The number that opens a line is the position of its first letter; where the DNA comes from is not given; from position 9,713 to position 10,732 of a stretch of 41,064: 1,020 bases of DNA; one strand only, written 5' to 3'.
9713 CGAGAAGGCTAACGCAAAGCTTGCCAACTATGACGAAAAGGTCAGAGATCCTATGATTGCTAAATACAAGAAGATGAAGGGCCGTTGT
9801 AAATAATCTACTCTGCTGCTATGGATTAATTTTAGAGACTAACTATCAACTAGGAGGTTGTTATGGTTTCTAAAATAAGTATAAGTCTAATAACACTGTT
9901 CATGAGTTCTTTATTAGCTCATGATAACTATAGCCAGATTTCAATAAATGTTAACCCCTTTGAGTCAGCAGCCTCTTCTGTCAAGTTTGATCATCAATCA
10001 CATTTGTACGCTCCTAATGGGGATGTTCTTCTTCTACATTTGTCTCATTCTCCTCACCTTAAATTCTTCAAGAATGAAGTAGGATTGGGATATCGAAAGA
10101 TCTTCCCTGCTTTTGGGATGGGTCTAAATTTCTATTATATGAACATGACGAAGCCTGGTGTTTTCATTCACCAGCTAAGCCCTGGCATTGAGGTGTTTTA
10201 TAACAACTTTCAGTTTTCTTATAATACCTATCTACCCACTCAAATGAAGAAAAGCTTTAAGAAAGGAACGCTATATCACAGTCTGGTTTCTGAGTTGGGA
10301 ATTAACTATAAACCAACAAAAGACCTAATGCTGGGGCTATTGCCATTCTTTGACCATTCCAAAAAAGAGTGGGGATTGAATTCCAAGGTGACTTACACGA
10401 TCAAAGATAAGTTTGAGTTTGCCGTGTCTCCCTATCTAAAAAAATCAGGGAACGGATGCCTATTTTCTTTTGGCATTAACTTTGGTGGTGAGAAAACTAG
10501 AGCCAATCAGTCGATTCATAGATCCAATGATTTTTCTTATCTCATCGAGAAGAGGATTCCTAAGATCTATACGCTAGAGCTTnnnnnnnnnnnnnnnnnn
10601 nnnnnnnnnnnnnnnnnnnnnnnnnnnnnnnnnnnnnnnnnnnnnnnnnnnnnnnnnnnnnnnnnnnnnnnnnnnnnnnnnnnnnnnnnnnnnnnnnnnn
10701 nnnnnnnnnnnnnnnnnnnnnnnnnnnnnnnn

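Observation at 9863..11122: Phage-encoded inverse-autotransporter-like outer-membrane protein with an acidic Ser-rich disordered passenger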

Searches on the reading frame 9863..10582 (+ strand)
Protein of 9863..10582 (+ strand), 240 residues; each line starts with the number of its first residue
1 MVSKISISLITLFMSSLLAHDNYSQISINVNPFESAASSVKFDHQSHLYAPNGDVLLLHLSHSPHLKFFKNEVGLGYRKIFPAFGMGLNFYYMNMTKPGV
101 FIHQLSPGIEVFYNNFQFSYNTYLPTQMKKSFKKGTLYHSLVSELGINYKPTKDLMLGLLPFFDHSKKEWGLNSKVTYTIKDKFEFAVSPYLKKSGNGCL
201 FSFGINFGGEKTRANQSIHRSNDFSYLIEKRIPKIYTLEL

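Call 21: search_solved_structures(query=A2, max_evalue=10, show_alignments=3)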
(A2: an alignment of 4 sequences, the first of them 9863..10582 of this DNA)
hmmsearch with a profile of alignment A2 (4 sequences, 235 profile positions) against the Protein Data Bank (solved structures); distinct sequences matched with E-value up to 10: 3.
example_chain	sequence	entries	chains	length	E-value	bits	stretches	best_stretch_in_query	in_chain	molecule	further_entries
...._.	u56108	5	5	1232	0.21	14.2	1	81-168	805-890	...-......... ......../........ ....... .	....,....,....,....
4fpw_A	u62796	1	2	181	2.4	10.7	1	51-86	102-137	CalU16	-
2luz_A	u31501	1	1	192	2.6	10.6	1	51-86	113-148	CalU16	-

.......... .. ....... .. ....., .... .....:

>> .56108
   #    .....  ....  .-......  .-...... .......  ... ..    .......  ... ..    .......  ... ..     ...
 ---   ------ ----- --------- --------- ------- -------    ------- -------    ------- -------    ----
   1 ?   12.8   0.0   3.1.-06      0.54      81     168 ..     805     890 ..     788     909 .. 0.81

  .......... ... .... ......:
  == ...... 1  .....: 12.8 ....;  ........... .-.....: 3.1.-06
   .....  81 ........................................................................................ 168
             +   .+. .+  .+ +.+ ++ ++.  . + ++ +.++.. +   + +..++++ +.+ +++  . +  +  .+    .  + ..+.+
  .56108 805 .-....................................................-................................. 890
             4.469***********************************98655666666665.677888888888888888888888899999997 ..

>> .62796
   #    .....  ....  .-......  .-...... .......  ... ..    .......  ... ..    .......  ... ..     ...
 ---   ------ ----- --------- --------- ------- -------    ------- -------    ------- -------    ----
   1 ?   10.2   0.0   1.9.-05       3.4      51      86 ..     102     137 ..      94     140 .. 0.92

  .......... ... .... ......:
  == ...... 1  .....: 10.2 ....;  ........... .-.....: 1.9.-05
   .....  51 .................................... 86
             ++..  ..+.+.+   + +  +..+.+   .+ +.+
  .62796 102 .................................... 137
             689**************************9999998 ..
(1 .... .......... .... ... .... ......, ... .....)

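Call 22: search_protein_families(library=pfam, alignment_id=A2, max_evalue=1)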
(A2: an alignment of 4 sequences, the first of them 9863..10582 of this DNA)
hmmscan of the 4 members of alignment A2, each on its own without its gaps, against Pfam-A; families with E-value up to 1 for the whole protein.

A. member 1, window:9863-10582:+ (240 aa): 1 family
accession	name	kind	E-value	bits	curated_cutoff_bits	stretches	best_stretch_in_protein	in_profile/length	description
PF11924.14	IAT_beta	-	4.1e-05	23.7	22.3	1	71-132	94-153/279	Inverse autotransporter, beta-domain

B. families by the number of members that match (of 4 scanned): 1 family
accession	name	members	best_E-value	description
PF11924.14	IAT_beta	4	4.1e-05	Inverse autotransporter, beta-domain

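Call 23: search_protein_representatives(alignment_id=A2)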
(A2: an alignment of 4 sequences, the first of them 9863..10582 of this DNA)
Query: 4 sequences, 235 profile positions. Proteins with E-value up to 0.001 (for the whole library): 68; up to 1e-10: 44; up to 1e-30: 29. The best 68 are listed.
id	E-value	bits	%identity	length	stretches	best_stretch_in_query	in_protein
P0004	1.8e-124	430.1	-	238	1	1-234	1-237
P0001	6.3e-119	411.9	-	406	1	14-235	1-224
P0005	7.8e-103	359.2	-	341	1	1-233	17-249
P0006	4.2e-99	347.0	-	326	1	1-232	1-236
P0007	6.9e-95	333.2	-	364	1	3-235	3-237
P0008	5.2e-93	327.1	-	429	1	1-229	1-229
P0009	4.7e-85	301.0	-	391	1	1-235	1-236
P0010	1.4e-74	266.7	-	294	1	5-234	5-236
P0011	3.3e-65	236.1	-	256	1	69-232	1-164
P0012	3.9e-65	235.9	-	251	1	6-227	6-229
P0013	1.6e-63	230.6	-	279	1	8-234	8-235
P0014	8.2e-60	218.4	-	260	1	93-233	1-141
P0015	4.6e-54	199.6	-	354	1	10-227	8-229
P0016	2.3e-52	194.1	-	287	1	6-229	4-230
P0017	2.7e-48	180.7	-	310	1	5-231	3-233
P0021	4.0e-38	147.5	-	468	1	10-229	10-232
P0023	5.7e-36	140.4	-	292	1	10-231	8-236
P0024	3.2e-33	131.4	-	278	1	8-231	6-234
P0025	4.2e-33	131.0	-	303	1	21-225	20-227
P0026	3.1e-32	128.2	-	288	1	11-224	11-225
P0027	4.8e-32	127.6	-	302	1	10-232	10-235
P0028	7.4e-32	126.9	-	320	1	35-225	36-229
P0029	8.3e-32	126.8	-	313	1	6-228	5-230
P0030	1.6e-31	125.9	-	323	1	19-221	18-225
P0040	1.1e-23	100.2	-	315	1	14-226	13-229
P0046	6.4e-17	78.1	-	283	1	65-225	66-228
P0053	7.7e-06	41.8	-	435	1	6-219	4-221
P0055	3.2e-05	39.8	-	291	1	41-194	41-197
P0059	6.9e-05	38.7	-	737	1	65-133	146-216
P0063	1.6e-04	37.5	-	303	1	36-184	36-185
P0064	1.9e-04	37.3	-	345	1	38-212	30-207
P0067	4.4e-04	36.0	-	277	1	39-226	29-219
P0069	6.1e-04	35.6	-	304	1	7-194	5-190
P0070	6.1e-04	35.6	-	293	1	58-138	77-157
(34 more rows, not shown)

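Call 32: find_related_loci(query=A5, collection=genome_contigs, flank=6000)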
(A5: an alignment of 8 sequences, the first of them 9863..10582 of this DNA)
Query A5 (240 aa) in genome_contigs; peptide patterns used: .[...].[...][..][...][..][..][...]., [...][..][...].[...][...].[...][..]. (x = any residue, [..] = any of these).
38 stretches matched a pattern, but none encodes a relative of the query by tblastn (E <= 1e-3).

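Call 33: list_cluster_members(proteins=[P0015, P0017, P0021, P0023, P0026, P0030, P0040, P0053, P0059, P0070])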
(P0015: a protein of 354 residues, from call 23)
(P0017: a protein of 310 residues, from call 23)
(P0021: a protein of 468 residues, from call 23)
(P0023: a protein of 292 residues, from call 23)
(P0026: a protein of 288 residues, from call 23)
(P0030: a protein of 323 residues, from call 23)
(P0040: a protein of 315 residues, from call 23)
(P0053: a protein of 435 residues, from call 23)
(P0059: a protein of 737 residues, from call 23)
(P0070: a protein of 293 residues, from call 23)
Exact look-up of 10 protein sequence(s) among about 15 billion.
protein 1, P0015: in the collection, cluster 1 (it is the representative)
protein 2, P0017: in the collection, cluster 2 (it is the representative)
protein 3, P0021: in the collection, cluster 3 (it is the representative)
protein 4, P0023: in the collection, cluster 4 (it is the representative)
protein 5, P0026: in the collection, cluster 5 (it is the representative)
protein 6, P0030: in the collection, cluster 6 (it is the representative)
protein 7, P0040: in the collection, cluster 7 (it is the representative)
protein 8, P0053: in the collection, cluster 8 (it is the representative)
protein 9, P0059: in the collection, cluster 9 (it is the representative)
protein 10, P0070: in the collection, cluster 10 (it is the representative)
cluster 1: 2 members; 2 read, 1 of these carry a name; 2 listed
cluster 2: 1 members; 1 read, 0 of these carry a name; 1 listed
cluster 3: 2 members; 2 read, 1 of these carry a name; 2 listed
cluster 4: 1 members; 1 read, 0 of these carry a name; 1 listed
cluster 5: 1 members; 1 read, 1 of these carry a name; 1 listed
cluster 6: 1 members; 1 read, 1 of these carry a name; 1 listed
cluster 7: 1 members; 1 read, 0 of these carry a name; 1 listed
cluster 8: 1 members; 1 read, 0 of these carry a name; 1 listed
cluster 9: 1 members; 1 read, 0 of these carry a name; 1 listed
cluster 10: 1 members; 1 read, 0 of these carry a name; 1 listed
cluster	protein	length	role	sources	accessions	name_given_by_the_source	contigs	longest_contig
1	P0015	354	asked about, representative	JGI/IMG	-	hypothetical protein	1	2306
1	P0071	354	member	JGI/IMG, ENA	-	-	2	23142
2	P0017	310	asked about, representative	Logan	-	-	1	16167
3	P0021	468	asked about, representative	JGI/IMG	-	hypothetical protein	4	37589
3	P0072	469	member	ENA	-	-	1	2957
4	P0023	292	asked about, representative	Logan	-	-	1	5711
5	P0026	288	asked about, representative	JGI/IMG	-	hypothetical protein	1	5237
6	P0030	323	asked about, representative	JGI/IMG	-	hypothetical protein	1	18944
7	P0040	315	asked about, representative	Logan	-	-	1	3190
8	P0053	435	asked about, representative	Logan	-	-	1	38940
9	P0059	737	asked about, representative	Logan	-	-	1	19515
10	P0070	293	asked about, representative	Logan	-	-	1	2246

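Call 50: find_encoding_contigs(protein=P0021, flank=10000, max_places=2)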
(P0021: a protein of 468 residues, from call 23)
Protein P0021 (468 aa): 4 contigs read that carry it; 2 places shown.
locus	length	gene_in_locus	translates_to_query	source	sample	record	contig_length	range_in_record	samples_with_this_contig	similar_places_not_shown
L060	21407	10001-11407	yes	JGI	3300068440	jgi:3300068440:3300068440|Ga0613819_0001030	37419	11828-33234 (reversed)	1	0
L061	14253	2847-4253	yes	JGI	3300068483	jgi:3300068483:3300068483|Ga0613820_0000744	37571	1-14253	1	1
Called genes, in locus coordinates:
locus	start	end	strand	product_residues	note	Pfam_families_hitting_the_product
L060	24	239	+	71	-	-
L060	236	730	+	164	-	-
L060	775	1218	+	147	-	PF05866:RusA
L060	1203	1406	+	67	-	-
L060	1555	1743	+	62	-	-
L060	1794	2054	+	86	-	-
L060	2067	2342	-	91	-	-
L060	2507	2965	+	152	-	-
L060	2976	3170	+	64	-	-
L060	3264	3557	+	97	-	-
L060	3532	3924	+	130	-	-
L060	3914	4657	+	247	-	PF00149:Metallophos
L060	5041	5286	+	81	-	PF04448:DUF551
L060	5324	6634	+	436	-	PF03237:Terminase_6N, PF04466:Terminase_3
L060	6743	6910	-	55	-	-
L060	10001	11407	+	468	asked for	-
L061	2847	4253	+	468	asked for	-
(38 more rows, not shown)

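Call 51: find_encoding_contigs(protein=P0053, flank=10000, max_places=2)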
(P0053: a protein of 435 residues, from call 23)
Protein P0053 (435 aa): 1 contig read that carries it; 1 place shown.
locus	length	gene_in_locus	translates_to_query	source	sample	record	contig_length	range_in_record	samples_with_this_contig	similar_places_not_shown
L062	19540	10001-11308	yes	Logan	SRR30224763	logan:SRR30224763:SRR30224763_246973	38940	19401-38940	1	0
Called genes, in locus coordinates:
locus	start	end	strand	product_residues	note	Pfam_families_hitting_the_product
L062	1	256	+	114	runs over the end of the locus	-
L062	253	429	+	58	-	-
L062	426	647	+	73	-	-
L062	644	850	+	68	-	-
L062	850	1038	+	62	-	-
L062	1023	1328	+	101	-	-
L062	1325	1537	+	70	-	-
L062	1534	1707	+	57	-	-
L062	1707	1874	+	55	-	-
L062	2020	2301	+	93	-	-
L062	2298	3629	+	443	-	-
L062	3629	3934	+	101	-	-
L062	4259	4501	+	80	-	-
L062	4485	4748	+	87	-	-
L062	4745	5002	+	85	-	PF00166:Cpn10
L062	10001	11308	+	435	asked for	PF11924:IAT_beta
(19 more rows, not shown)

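Call 52: find_encoding_contigs(protein=P0030, flank=10000, max_places=2)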
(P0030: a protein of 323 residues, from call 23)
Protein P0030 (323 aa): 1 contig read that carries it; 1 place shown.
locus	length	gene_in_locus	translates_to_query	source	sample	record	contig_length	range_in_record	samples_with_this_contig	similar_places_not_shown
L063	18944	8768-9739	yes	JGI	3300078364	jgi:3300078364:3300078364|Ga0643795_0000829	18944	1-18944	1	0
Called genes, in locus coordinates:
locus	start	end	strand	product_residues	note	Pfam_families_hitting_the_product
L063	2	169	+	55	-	?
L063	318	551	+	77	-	-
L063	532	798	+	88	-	PF00166:Cpn10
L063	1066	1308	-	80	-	-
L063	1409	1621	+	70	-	-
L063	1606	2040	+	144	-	-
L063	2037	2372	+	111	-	-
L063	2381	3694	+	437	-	PF03237:Terminase_6N, PF17289:Terminase_6C (weak)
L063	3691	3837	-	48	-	-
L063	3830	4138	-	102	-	-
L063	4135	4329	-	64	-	-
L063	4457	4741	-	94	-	-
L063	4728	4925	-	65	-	-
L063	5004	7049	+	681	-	PF16510:P22_portal, PF23899:SU10_portal (faint)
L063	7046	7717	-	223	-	-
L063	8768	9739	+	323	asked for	-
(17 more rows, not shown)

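Call 64: find_encoding_contigs(protein=P0017, flank=8000, max_places=1)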
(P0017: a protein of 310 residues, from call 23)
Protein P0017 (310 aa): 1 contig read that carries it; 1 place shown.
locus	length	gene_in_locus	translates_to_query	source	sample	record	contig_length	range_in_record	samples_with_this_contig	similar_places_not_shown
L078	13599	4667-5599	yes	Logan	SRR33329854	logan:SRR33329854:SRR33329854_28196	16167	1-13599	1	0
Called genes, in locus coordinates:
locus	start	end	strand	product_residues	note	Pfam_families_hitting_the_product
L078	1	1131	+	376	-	?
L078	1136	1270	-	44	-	-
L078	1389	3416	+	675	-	PF16510:P22_portal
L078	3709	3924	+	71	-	-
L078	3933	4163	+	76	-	-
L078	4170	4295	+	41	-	-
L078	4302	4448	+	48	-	-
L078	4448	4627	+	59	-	-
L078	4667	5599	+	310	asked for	-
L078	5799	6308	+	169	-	-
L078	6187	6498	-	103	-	-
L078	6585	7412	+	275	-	-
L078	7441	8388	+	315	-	PF25209:Phage_capsid_4 (faint)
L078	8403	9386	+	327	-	-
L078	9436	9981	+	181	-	-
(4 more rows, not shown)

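Call 65: find_encoding_contigs(protein=P0059, flank=8000, max_places=1)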
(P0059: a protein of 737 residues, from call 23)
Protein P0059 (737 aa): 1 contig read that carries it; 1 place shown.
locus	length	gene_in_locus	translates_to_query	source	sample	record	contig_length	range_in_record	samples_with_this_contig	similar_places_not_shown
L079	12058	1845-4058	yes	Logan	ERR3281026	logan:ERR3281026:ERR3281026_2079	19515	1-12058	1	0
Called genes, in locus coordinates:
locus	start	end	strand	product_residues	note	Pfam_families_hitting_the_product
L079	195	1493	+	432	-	-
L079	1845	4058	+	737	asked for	PF11924:IAT_beta (faint)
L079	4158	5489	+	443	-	-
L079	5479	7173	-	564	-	PF07690:MFS_1, PF05977:MFS_3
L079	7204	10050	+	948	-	PF04257:RecC_N, PF27451:RecC_4th, PF17946:RecC_C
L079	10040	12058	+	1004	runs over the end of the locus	PF00580:UvrD-helicase, PF01443:Viral_helicase1 (faint), PF13245:AAA_19 (weak), PF13361:UvrD_C, PF13538:UvrD_C_2 (faint), PF12705:PDDEXK_1 (weak)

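Call 82: search_protein_families(library=pfam, proteins=[P0059, P0053, P0021, P0015, P0064, P0069], max_evalue=0.01)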
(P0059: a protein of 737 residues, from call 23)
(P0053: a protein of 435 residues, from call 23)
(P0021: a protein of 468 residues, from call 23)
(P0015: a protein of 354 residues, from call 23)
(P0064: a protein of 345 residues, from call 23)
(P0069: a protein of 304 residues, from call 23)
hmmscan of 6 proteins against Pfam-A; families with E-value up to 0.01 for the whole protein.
P0059 (737 aa): 1 family
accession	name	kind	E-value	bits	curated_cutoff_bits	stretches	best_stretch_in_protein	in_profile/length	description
PF11924.14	IAT_beta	-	2.2e-05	24.6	22.3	1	86-220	34-160/279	Inverse autotransporter, beta-domain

P0053 (435 aa): 1 family
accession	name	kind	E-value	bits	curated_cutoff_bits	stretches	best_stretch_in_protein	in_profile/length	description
PF11924.14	IAT_beta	-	3.4e-09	37.1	22.3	1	72-128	96-150/279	Inverse autotransporter, beta-domain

P0021 (468 aa): 1 family
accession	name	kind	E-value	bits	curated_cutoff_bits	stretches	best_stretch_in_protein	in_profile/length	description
PF11924.14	IAT_beta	-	5.5e-05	23.3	22.3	1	23-128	49-148/279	Inverse autotransporter, beta-domain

P0015 (354 aa): 1 family
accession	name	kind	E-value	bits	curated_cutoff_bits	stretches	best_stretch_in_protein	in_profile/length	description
PF11924.14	IAT_beta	-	0.0022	18.1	22.3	1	18-130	43-151/279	Inverse autotransporter, beta-domain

P0064 (345 aa): 1 family
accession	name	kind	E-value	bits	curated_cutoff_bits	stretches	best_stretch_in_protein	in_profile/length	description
PF11924.14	IAT_beta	-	2.7e-05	24.3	22.3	1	23-130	49-156/279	Inverse autotransporter, beta-domain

P0069 (304 aa): 1 family
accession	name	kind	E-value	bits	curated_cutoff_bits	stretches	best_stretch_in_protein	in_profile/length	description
PF11924.14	IAT_beta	-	0.0029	17.7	22.3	1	73-135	96-156/279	Inverse autotransporter, beta-domain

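Call 85: search_dna_similar(query=window:9863-10582:+, collection=plasmids, mode=protein, max_evalue=0.01, max_rows=12)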
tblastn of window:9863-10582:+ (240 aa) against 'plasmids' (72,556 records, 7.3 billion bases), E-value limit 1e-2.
No match.

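Call 87: find_encoding_contigs(protein=P0055, flank=8000, max_places=2)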
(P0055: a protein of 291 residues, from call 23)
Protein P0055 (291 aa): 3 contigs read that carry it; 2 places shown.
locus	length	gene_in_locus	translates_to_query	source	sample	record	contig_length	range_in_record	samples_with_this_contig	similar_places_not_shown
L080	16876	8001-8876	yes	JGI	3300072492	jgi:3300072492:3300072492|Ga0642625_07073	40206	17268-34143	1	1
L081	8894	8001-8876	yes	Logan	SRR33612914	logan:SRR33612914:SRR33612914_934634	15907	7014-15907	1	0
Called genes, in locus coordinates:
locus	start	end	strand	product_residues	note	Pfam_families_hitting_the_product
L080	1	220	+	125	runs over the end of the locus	-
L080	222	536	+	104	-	PF00166:Cpn10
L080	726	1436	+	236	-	PF00149:Metallophos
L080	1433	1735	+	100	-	-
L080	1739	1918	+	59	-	-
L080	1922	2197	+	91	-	-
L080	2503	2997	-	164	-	-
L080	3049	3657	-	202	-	-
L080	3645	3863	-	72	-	-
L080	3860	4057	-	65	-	PF04448:DUF551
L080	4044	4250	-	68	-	PF04448:DUF551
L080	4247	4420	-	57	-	-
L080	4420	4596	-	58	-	-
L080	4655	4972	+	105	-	-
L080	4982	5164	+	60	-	-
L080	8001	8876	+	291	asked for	PF11924:IAT_beta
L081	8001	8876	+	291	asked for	PF11924:IAT_beta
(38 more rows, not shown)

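Call 88: find_encoding_contigs(protein=P0046, flank=8000, max_places=2)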
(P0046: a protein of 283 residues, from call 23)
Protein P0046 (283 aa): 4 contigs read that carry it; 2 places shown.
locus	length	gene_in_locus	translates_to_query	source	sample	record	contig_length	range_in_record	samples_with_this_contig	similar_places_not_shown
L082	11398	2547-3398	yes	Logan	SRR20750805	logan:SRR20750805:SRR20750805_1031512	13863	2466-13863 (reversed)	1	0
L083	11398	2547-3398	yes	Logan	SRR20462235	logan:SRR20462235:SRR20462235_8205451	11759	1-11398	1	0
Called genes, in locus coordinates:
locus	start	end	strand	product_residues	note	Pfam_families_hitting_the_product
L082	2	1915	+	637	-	?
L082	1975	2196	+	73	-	-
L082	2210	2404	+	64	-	-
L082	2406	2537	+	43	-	-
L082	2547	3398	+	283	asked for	PF11924:IAT_beta (weak)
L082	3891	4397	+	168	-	-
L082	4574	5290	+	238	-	-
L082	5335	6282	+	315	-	PF25209:Phage_capsid_4 (weak)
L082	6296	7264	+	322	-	-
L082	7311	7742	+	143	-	-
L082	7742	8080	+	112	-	PF16190:E1_FCCH (weak)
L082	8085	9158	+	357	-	PF24175:SU10_adaptor (faint)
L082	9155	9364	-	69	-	-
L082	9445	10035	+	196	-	PF21882:Gp53-like_C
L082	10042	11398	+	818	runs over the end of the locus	-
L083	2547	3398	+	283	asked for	PF11924:IAT_beta (weak)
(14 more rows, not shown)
